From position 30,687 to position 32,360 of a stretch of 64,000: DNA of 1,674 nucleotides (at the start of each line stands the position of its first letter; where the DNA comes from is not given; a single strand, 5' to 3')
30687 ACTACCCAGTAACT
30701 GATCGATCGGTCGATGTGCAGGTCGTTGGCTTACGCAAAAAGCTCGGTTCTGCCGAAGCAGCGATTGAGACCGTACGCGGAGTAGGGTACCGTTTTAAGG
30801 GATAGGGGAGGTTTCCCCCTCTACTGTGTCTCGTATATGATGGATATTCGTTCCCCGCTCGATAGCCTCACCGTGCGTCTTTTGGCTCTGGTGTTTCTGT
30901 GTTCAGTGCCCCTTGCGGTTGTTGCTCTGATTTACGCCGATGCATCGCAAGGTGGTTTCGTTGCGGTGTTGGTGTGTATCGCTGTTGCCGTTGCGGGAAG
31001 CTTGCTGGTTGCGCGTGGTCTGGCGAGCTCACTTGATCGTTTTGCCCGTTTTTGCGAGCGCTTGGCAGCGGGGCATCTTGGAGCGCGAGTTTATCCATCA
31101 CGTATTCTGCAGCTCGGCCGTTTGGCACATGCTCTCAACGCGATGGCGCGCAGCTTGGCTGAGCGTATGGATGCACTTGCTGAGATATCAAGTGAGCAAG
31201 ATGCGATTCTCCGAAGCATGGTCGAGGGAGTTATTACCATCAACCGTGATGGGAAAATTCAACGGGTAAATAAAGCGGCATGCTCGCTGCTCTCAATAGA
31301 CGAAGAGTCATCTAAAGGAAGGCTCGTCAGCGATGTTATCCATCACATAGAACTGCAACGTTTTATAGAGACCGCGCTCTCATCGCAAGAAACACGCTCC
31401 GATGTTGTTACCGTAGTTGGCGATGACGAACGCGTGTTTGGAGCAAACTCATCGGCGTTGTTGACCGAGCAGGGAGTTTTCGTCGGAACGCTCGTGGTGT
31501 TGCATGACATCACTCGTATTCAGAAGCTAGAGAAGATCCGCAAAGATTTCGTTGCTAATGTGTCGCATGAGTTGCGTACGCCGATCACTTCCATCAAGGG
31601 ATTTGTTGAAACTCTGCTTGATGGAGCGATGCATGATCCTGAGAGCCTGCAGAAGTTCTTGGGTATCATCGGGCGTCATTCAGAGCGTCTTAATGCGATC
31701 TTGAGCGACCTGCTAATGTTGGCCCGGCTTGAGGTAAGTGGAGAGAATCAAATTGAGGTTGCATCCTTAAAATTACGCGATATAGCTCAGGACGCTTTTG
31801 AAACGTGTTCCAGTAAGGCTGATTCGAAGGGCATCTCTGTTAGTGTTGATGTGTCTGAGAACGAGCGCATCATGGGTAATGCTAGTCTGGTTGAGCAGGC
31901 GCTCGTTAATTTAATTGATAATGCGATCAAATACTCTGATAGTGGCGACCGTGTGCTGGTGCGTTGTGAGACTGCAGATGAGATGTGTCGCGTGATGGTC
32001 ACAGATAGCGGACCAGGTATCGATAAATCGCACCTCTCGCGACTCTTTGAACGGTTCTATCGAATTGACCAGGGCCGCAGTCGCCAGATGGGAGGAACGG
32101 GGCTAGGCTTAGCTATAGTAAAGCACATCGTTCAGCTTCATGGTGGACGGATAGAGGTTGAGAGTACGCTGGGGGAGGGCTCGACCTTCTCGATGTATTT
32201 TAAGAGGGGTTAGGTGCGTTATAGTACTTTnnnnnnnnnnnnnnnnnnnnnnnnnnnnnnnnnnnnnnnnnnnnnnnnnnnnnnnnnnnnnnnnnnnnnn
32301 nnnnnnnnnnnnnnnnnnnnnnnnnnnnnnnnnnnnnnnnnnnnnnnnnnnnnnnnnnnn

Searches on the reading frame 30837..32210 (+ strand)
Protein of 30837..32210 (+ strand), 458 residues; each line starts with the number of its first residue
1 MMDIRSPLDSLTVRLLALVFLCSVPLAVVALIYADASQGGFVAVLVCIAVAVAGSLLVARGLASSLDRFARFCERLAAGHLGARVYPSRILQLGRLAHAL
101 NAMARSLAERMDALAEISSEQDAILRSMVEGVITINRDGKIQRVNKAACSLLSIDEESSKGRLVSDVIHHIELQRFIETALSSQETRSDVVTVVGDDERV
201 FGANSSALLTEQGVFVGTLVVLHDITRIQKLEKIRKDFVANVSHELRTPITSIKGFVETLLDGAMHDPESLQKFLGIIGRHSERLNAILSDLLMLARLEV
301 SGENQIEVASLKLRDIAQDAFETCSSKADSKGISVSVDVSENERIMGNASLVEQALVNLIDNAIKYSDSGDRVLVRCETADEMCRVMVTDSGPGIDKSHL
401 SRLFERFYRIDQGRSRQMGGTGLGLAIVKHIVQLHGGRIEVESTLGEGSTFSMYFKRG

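Call 58: search_protein_families(library=pfam, proteins=[window:30837-32210:+], max_evalue=1e-8)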
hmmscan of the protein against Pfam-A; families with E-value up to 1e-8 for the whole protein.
window:30837-32210:+ (458 aa): 4 families
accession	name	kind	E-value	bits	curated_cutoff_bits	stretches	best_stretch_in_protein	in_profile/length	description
PF02518.31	HATPase_c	-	1e-30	106.9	26.4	1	348-456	2-108/111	Histidine kinase-, DNA gyrase B-, and HSP90-like ATPase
PF00512.31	HisKA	-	1.7e-20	73.2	26.9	1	235-299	2-64/66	His Kinase A (phospho-acceptor) domain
PF00989.32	PAS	-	2e-11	44.3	22.6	1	122-225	4-113/113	PAS fold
PF08448.16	PAS_4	-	1.8e-09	38.2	23.1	1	126-227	2-107/110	PAS fold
